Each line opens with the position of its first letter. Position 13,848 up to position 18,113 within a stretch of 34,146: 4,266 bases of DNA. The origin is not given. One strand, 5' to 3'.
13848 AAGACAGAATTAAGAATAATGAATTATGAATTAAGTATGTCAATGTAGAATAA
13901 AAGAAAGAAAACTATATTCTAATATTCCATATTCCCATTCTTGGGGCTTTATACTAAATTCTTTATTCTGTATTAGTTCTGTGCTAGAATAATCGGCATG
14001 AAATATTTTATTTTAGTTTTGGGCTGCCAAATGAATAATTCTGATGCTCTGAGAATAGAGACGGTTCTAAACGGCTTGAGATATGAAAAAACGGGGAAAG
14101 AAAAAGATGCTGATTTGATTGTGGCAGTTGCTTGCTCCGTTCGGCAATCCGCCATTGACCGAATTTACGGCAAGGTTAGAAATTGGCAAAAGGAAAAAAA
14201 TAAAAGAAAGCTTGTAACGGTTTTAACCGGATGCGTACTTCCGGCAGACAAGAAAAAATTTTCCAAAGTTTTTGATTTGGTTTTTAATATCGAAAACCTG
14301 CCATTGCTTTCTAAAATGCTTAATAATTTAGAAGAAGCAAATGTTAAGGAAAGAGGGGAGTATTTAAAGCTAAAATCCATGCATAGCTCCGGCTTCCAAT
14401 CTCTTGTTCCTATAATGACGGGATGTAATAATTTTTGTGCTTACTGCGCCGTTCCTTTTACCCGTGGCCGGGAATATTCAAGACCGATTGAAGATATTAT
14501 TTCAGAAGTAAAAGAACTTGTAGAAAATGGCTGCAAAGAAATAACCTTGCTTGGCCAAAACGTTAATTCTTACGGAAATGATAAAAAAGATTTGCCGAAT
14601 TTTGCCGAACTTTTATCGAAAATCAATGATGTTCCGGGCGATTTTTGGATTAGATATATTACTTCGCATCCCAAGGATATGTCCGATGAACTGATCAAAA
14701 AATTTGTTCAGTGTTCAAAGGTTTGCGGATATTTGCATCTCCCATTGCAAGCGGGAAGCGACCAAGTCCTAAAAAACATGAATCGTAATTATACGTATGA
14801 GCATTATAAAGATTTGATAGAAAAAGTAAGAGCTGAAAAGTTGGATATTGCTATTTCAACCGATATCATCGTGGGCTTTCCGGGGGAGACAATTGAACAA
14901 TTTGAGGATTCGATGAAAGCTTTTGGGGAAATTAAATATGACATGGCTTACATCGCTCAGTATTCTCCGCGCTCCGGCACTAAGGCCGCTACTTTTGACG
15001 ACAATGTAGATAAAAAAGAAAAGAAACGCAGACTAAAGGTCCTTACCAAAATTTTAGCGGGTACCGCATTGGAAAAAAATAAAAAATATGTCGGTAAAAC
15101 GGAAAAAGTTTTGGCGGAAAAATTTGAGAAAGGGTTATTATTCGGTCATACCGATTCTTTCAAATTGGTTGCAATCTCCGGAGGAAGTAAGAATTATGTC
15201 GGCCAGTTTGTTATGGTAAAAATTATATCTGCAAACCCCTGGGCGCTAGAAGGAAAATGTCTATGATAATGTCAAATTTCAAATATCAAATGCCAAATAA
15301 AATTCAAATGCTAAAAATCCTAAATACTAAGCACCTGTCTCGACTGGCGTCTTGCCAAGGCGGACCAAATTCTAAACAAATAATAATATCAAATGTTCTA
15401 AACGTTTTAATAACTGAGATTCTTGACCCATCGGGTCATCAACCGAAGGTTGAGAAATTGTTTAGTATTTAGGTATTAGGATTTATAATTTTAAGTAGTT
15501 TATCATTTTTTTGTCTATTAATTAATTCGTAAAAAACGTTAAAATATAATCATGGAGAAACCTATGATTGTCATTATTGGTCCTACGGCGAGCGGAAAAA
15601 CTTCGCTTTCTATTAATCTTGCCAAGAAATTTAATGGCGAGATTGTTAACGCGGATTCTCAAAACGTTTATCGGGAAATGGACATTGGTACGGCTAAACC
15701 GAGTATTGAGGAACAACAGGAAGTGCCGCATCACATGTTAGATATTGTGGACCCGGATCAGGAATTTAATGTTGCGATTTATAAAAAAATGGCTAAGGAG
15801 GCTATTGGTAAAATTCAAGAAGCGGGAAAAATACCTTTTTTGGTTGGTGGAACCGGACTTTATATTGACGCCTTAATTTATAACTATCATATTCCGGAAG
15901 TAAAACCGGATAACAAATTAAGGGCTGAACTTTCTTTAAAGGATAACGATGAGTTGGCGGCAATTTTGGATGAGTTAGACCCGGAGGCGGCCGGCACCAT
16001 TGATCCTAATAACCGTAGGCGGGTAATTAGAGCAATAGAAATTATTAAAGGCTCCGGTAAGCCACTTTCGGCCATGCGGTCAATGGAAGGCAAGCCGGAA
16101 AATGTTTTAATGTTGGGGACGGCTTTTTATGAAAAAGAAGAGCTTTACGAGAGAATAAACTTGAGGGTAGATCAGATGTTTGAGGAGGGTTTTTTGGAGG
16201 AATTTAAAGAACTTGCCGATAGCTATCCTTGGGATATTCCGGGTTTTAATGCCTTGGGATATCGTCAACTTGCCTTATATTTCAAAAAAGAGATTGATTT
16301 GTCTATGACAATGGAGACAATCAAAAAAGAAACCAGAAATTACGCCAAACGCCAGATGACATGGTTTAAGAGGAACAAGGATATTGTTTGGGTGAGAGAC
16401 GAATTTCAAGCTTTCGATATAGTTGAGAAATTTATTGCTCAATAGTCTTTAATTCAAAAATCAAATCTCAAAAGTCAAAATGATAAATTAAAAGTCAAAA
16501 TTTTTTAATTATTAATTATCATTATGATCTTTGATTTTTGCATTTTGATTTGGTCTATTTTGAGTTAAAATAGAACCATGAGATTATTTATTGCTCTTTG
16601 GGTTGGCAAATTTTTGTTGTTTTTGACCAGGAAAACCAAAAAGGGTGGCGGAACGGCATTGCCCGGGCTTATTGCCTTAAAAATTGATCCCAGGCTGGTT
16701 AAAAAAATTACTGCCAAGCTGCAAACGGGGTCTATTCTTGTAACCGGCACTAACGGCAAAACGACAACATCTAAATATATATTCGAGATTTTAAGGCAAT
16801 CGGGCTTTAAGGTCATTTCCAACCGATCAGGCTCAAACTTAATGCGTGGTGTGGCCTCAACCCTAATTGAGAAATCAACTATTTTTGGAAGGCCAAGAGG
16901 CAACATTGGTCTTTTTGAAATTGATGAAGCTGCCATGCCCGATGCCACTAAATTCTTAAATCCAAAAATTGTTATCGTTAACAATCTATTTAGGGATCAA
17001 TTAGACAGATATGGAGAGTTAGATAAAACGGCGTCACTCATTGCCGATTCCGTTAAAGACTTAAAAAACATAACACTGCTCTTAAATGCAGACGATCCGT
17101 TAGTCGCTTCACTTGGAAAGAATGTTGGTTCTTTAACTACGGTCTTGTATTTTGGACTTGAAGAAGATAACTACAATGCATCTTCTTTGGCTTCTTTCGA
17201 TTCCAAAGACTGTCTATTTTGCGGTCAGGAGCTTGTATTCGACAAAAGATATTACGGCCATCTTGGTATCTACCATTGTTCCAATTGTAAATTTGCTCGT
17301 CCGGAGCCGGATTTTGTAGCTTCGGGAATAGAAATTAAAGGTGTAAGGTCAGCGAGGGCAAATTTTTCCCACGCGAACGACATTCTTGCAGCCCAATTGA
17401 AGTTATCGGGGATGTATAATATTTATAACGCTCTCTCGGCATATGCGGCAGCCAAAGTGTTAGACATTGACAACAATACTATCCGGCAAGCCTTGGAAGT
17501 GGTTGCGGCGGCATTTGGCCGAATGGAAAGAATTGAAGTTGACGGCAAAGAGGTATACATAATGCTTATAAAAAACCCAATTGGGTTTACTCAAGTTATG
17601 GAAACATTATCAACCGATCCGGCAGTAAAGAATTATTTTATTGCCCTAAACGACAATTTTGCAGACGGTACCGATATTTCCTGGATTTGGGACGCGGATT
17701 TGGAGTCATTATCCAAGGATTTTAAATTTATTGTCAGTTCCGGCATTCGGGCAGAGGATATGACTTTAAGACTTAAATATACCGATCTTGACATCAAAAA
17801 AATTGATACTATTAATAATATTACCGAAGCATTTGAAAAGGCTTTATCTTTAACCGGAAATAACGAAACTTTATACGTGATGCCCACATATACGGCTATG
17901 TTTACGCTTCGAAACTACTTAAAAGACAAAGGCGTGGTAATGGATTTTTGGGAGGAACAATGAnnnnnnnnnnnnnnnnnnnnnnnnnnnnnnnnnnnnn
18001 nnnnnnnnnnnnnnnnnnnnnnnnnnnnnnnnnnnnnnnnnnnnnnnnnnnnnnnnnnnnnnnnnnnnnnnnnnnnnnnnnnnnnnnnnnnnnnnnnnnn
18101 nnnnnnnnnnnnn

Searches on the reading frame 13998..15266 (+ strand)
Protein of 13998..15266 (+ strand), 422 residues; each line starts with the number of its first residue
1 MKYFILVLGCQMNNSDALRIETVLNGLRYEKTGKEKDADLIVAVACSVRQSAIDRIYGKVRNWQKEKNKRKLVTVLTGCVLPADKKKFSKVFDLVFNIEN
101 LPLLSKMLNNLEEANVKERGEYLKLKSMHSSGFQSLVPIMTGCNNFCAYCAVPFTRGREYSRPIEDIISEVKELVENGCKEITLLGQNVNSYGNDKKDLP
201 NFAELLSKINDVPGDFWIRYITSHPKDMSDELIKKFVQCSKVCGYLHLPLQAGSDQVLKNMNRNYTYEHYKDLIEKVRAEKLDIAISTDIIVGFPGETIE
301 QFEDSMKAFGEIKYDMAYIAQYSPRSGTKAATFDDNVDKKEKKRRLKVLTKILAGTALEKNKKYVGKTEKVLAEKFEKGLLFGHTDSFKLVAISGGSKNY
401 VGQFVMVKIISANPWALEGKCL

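Call 6: search_protein_families(library=pfam, proteins=[window:13998-15266:+], max_evalue=0.001)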
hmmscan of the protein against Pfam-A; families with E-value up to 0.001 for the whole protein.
window:13998-15266:+ (422 aa): 3 families
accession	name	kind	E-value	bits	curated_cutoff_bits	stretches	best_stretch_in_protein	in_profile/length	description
PF04055.27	Radical_SAM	-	1.2e-32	113.9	29.5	1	137-307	1-164/166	Radical SAM superfamily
PF00919.26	UPF0004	-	3.7e-17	62.6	27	1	2-92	1-90/98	Uncharacterized protein family UPF0004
PF01938.26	TRAM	-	9.8e-08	32.2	21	1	362-421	1-60/61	TRAM domain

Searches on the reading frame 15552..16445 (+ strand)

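Call 6: search_protein_families(library=pfam, proteins=[window:15552-16445:+], max_evalue=0.001)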
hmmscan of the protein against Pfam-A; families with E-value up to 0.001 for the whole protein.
window:15552-16445:+ (297 aa): 2 families
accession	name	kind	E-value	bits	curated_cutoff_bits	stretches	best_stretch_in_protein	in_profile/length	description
PF01715.23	IPPT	-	1.4e-82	277.5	23.6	1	39-274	2-242/243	IPP transferase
PF01745.22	IPT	-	4.9e-06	26.6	20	1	7-58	5-56/233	Isopentenyl transferase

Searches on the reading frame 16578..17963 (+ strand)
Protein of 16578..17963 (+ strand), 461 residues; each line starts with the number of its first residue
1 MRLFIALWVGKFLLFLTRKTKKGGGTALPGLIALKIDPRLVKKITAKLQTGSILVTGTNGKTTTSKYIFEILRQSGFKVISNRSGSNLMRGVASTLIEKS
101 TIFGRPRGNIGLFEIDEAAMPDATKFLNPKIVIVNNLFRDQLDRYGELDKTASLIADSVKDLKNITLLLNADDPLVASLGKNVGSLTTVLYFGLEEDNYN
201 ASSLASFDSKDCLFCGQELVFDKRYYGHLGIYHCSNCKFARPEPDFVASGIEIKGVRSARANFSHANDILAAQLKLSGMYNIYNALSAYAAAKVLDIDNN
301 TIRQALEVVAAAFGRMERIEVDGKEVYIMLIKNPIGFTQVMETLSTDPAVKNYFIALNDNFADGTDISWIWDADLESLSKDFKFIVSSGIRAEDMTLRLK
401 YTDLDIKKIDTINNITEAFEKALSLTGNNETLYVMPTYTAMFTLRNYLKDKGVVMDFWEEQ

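Call 6: search_protein_families(library=pfam, proteins=[window:16578-17963:+], max_evalue=0.001)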
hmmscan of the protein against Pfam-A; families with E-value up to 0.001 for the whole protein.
window:16578-17963:+ (461 aa): 2 families
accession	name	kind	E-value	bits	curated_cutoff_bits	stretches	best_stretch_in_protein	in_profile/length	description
PF08353.15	MurT_C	-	4.2e-35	120.5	25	1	330-441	1-110/110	MurT ligase C-terminal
PF08245.18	Mur_ligase_M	-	3.6e-16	60.2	24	1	55-211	1-166/200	Mur ligase middle domain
